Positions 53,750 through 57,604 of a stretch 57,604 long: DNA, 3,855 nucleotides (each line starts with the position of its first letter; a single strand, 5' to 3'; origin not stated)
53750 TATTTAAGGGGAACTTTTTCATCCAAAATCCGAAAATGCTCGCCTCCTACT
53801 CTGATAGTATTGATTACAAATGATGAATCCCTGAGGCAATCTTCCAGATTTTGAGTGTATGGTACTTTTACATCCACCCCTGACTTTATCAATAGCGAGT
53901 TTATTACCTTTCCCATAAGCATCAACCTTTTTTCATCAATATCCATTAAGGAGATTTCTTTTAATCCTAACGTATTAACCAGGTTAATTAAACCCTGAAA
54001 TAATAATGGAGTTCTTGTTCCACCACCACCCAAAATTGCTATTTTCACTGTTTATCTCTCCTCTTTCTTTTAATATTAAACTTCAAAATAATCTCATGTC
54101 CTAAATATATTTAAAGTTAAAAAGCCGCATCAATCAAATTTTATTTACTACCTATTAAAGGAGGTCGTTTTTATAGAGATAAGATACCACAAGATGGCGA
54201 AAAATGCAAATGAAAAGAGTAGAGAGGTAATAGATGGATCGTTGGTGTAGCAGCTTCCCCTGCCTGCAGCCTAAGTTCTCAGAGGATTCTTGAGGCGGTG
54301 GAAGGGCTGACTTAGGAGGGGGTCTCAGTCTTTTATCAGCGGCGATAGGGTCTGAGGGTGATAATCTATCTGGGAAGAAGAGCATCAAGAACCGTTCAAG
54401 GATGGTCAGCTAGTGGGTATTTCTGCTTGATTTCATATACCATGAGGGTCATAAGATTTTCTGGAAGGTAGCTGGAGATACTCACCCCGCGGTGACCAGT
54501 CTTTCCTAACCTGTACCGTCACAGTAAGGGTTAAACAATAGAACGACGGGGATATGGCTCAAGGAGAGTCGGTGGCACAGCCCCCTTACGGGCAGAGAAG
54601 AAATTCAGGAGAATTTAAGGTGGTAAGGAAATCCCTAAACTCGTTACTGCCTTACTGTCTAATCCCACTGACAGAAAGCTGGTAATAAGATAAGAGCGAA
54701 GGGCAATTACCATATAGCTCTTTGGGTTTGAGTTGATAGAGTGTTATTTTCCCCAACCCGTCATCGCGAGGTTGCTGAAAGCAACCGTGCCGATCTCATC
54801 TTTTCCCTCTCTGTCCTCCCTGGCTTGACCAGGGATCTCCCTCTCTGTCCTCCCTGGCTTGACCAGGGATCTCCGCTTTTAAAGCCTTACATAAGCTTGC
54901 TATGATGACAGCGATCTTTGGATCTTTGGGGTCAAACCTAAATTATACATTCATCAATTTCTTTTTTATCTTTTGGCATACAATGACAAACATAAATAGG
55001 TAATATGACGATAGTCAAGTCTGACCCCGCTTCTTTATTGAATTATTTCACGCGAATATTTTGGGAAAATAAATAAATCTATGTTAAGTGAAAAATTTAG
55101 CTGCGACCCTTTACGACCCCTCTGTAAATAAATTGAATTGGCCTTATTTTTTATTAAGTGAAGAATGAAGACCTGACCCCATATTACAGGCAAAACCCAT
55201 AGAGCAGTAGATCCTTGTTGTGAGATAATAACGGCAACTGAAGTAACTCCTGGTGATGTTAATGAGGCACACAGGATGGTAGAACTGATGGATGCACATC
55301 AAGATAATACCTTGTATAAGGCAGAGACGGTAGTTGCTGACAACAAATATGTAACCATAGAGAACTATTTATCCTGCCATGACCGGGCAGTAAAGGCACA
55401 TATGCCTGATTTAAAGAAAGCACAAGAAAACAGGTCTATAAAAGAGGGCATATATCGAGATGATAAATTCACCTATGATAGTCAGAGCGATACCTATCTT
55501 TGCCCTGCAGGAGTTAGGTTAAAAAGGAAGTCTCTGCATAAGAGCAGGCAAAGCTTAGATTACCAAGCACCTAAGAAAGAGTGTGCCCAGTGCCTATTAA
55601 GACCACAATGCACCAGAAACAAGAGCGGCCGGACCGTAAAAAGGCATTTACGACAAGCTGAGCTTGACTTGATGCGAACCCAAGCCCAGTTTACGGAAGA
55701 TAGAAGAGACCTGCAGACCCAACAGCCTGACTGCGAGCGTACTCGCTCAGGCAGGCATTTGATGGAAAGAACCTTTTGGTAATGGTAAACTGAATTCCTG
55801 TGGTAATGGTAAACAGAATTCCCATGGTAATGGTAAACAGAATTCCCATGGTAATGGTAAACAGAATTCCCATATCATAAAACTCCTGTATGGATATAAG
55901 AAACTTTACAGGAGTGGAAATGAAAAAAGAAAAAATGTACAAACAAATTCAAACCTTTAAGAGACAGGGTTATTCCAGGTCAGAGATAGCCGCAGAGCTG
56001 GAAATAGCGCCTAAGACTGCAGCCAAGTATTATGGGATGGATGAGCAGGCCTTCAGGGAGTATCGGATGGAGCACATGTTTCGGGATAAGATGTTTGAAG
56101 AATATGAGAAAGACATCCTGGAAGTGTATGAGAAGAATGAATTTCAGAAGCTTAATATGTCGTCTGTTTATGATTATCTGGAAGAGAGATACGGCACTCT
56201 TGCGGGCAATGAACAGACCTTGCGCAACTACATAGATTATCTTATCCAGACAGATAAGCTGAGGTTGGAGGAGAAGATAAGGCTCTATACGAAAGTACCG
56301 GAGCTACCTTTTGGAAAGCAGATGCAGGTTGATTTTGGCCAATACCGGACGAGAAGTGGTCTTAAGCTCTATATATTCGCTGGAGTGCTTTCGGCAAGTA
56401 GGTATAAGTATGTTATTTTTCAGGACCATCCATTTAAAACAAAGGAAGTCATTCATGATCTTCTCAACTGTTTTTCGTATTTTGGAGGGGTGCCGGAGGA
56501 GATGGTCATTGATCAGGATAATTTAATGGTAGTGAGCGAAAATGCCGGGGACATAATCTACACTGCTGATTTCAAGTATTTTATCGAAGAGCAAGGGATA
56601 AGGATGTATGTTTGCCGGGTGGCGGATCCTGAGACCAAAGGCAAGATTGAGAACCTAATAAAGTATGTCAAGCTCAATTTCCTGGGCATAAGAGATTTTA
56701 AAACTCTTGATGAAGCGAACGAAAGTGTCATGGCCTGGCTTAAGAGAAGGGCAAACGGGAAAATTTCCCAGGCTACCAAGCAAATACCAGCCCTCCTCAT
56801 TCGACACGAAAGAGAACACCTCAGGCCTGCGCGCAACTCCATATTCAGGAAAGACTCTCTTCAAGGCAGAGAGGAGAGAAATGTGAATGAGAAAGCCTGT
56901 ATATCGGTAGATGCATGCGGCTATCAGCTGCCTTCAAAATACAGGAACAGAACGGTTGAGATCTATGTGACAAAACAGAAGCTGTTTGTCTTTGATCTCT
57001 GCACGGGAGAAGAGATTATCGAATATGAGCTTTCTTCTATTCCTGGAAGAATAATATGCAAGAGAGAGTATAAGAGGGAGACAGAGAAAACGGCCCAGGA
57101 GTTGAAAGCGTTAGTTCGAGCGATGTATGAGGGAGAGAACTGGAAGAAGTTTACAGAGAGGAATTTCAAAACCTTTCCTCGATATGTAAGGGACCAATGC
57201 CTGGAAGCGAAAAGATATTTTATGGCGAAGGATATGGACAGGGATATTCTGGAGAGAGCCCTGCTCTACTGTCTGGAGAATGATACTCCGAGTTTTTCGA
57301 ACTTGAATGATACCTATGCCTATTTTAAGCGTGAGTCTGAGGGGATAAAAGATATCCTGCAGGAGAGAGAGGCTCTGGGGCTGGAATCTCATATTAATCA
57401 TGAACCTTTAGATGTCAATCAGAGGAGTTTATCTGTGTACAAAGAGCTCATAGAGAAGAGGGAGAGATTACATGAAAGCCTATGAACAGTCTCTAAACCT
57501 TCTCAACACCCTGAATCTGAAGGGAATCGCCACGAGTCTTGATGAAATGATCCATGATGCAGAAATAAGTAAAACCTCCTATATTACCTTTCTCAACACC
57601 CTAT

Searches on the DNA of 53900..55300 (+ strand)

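Call 4: search_rna_families(source=window, start=53900, end=55300, threshold=evalue, max_evalue=10, show_alignments=4)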
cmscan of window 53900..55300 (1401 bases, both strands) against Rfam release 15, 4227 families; matches with E-value up to 10: 1.
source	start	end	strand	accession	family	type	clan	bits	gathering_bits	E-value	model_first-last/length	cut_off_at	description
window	54584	54621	-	RF00324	snoMBII-202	Gene; snRNA; snoRNA; CD-box;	-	17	40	2.1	1-84/84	no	Small nucleolar RNA MBII-202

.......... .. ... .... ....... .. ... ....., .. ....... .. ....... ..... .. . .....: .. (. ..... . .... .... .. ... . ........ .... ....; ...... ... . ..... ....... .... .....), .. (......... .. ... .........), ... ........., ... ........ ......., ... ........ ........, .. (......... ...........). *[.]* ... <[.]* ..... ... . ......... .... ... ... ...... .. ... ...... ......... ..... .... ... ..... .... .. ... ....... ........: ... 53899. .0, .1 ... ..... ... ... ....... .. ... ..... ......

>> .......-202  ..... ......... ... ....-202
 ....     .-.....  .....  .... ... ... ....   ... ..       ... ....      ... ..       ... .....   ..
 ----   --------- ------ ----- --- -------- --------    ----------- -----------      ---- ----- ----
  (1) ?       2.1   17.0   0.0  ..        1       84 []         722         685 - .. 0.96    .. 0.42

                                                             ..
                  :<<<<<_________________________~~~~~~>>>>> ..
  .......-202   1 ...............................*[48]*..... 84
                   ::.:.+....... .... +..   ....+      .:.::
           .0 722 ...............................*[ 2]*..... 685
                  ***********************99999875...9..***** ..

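Call 11: search_dna_similar(query=window:54150-54900:+, collection=plasmids, mode=distant, max_evalue=0.01)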
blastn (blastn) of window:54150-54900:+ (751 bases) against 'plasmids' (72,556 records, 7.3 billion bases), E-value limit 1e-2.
No match.

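Call 12: search_dna_similar(query=window:54150-54900:+, collection=phages, mode=distant, max_evalue=0.01)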
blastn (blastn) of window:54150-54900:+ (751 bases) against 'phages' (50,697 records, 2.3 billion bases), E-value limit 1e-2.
No match.

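Call 71: search_rna_families(source=window, start=54150, end=54900, threshold=evalue, max_evalue=10, show_alignments=0)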
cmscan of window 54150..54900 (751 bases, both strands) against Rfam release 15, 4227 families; matches with E-value up to 10: 3.
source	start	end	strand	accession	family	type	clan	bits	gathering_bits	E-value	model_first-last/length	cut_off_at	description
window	54584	54621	-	RF00324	snoMBII-202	Gene; snRNA; snoRNA; CD-box;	-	17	40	1.1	1-84/84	no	Small nucleolar RNA MBII-202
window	54165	54311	+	RF01957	NEAT1_3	Gene; lncRNA;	-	14.5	55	8.8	1-159/159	no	Nuclear enriched abundant transcript 1 conserved region 3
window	54203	54225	+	RF02914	DUF805b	Cis-reg;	CL00115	10.4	35.6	9.4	1-35/35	no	DUF805b RNA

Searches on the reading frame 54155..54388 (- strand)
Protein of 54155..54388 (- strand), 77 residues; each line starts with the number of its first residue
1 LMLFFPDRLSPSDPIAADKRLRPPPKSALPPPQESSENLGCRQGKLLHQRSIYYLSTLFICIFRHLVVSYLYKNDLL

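Call 20: search_protein_families(library=pfam, proteins=[window:54155-54388:-], max_evalue=0.1)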
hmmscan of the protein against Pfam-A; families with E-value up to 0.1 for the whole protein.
window:54155-54388:- (77 aa): 0 families

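Call 33: find_encoding_contigs(protein=window:54155-54388:-, flank=10000, max_places=10)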
Protein window:54155-54388:- (77 aa): no gene with exactly this product is on record in the collection.

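Call 68: search_protein_representatives(protein=window:54155-54388:-)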
Query: 77 residues. Proteins with E-value up to 0.001 (for the whole library): 1; up to 1e-10: 0; up to 1e-30: 0. The best 1 are listed.
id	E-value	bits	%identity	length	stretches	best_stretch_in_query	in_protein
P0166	1.7e-04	38.3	38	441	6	30-55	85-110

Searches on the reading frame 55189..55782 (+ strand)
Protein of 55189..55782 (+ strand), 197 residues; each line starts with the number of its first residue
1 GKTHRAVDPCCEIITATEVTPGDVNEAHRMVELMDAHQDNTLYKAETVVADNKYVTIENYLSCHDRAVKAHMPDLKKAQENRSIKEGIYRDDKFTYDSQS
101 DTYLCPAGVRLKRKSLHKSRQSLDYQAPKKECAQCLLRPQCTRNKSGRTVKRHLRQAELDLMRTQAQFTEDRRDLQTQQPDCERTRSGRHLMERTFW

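Call 20: search_protein_families(library=pfam, proteins=[window:55189-55782:+], max_evalue=0.1)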
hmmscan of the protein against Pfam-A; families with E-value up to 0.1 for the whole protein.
window:55189-55782:+ (197 aa): 4 families
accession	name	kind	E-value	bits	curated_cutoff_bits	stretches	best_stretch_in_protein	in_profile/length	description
PF13751.12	DDE_Tnp_1_6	-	6.9e-07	30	25.1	1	105-186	2-88/125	Transposase DDE domain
PF01609.27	DDE_Tnp_1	-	0.00025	21.3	23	1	2-97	37-116/200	Transposase DDE domain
PF08736.16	FA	-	0.068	13.7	30.6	1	163-190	14-41/44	FERM adjacent (FA)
PF19324.4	LETM2_N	-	0.069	13.7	27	0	89-146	51-107/111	LETM1 domain-containing protein LETM2 N-terminus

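Call 32: find_encoding_contigs(protein=window:55276-55782:+, flank=10000, max_places=10)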
Protein window:55276-55782:+ (168 aa): no gene with exactly this product is on record in the collection.

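Call 42: find_homologous_proteins(query=window:55189-55779:+, max_evalue=1e-20)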
Query window:55189-55779:+ (197 aa): 133 proteins with E <= 1e-20 among 198 candidates; the best 120 are listed.
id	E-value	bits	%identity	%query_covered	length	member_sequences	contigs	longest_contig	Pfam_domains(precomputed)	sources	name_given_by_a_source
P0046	1.8e-107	375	100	85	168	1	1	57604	PF13751.13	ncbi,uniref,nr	ncbi:MAG: hypothetical protein DDT42_00067 [candidate division WS2 bacterium]|uniref:Transposase DDE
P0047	1.1e-73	265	63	98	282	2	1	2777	PF01609.28,PF13751.13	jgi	-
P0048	8.4e-72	259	62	98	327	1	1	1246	PF01609.28,PF13751.13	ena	-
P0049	2.5e-69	251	59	99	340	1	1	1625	PF01609.28,PF13751.13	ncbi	-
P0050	3.2e-69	251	60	99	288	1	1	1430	PF01609.28,PF13751.13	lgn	-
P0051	8.8e-68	246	61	98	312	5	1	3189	PF01609.28,PF13751.13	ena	-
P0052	5.6e-67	243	61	97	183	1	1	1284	PF13751.13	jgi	-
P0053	1.1e-65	239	57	99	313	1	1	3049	PF01609.28,PF13751.13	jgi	jgi:IS5 family transposase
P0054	3.3e-65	238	59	99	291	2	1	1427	PF01609.28,PF13751.13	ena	-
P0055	4.0e-65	237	59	99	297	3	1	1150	PF01609.28,PF13751.13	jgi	jgi:uncharacterized protein (UPF0179 family)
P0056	4.8e-65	237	59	99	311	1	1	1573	PF01609.28,PF13751.13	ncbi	-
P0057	6.6e-64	233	57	99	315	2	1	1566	PF01609.28,PF13751.13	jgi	jgi:hypothetical protein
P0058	6.7e-64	233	57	98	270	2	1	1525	PF01609.28,PF13751.13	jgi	-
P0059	9.0e-64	233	61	88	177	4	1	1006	PF13751.13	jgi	-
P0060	1.0e-63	233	58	99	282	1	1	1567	PF01609.28,PF13751.13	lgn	-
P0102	1.8e-57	212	64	78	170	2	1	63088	PF13751.13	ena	-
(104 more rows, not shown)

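Call 58: find_encoding_contigs(protein=P0102, flank=10000, max_places=4)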
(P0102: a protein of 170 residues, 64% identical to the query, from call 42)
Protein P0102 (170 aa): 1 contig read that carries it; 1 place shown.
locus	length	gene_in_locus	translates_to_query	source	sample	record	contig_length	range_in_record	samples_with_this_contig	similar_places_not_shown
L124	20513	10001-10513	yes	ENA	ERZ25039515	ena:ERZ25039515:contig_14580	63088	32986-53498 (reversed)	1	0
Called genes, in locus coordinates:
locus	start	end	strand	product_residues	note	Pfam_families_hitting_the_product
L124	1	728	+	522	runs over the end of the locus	PF01546:Peptidase_M20 (weak), PF07687:M20_dimer (weak)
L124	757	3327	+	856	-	PF01804:Penicil_amidase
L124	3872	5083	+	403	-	PF03417:AAT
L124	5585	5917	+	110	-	PF14357:DUF4404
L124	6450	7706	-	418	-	PF05598:DUF772 (weak), PF01609:DDE_Tnp_1, PF13751:DDE_Tnp_1_6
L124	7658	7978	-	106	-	PF05598:DUF772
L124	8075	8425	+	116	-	-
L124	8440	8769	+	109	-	PF01738:DLH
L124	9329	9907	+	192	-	PF05598:DUF772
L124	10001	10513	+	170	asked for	PF13751:DDE_Tnp_1_6 (faint)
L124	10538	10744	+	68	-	-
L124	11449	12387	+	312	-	PF01470:Peptidase_C15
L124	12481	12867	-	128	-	PF13669:Glyoxalase_4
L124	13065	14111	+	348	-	PF02129:Peptidase_S15 (weak), PF00561:Abhydrolase_1, PF12146:Hydrolase_4, PF12697:Abhydrolase_6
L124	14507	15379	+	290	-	PF01738:DLH, PF07859:Abhydrolase_3 (weak)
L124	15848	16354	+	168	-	PF07291:MauE, PF07681:DoxX (weak)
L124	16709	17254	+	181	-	-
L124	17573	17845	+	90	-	-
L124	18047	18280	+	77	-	-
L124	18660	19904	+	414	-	PF00724:Oxidored_FMN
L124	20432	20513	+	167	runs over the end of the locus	PF14539:DUF4442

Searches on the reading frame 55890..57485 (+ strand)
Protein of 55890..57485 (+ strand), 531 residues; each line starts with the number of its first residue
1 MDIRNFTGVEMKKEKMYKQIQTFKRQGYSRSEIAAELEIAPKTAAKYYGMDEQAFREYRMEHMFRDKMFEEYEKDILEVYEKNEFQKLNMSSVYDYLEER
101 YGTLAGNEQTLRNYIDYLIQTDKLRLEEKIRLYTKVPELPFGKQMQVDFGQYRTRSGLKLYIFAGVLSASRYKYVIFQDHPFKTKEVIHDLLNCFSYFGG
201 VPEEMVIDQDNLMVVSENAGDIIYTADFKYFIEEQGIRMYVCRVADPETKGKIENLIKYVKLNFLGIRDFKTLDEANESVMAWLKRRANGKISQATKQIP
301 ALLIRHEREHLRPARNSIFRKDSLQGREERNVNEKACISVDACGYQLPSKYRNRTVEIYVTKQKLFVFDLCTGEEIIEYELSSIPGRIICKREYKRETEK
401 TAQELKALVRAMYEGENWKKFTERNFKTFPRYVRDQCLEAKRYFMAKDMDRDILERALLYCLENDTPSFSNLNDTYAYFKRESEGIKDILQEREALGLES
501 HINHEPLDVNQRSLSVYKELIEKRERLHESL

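Call 20: search_protein_families(library=pfam, proteins=[window:55890-57485:+], max_evalue=0.1)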
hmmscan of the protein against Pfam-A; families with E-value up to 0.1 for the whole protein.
window:55890-57485:+ (531 aa): 5 families
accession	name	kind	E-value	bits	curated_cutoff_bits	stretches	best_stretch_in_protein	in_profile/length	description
PF00665.32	rve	-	2e-06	28.4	32.6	1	143-247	6-102/102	Integrase core domain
PF22483.2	Mu-transpos_C_2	-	0.00079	19.5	27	1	327-380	11-62/73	Mu transposase, C-terminal domain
PF13683.12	rve_3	-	0.0015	18.7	26.5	1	236-285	2-51/67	Integrase core domain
PF17010.10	DUF5092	-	0.032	14.7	27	1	227-444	53-143/145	Domain of unknown function (DUF5092)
PF00196.25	GerE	-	0.052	13.6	23.5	0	26-44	16-34/57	Bacterial regulatory proteins, luxR family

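Call 72: find_encoding_contigs(protein=window:55890-57485:+, flank=10000, max_places=10)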
Protein window:55890-57485:+ (531 aa): no gene with exactly this product is on record in the collection.

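Call 74: find_encoding_contigs(protein=window:55920-57485:+, flank=10000, max_places=10)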
Protein window:55920-57485:+ (521 aa): no gene with exactly this product is on record in the collection.
